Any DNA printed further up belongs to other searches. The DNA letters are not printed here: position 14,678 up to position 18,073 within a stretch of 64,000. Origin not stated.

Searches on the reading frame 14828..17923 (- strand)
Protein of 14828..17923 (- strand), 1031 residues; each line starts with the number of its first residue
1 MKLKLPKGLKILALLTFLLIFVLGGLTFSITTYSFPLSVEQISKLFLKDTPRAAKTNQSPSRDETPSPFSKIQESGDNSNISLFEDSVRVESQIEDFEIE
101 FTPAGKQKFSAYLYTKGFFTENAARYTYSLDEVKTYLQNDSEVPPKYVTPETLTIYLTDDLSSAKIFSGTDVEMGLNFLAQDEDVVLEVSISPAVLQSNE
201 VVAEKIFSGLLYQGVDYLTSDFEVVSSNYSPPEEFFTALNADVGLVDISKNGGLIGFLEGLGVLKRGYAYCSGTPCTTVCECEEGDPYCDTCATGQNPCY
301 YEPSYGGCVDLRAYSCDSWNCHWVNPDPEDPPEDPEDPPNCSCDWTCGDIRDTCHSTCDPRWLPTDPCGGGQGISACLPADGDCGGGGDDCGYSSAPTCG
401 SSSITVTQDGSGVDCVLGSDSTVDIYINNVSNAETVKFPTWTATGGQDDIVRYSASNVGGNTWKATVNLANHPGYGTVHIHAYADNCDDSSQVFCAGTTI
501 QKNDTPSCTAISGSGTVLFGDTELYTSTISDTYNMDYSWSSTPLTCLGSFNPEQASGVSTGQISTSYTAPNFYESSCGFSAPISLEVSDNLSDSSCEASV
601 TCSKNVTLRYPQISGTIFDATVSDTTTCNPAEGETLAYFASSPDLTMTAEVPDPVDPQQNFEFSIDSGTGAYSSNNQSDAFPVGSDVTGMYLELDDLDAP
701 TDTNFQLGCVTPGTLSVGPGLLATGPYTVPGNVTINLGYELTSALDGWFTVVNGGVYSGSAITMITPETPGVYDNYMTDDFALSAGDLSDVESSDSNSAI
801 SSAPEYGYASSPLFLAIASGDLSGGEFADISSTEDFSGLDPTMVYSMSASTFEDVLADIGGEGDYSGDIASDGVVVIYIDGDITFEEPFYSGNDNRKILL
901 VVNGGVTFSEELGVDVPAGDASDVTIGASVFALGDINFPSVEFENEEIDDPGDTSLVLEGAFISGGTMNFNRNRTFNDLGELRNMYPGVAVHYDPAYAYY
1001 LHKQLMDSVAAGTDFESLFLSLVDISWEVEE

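Call 5: search_protein_families(library=pfam, proteins=[window:14828-17923:-], max_evalue=0.1)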
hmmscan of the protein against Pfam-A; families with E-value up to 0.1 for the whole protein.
window:14828-17923:- (1031 aa): 2 families
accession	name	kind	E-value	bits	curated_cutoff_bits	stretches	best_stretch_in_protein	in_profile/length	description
PF08481.16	GBS_Bsp-like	-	2.6e-15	56.6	31.6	1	419-498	8-91/92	GBS Bsp-like repeat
PF21786.3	Bflower_3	-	0.059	13.7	34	0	839-909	16-83/125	6-fold beta flower protein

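Call 18: find_homologous_proteins(query=window:14828-17923:-, max_evalue=0.00001)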
Query window:14828-17923:- (1031 aa): 3 proteins with E <= 0.00001 among 8000 candidates.
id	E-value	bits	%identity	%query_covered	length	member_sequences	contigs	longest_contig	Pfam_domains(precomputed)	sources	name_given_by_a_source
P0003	0.0e+0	2361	100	100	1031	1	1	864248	PF08481.17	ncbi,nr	ncbi:hypothetical protein GF360_03805 [candidate division WWE3 bacterium]|nr:hypothetical protein [c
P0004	5.6e-17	79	38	6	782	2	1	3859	PF08481.17,PF12904.14,PF14200.13,PF01835.26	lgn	-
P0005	5.9e-10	56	36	9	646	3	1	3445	PF08757.18,PF08481.17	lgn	-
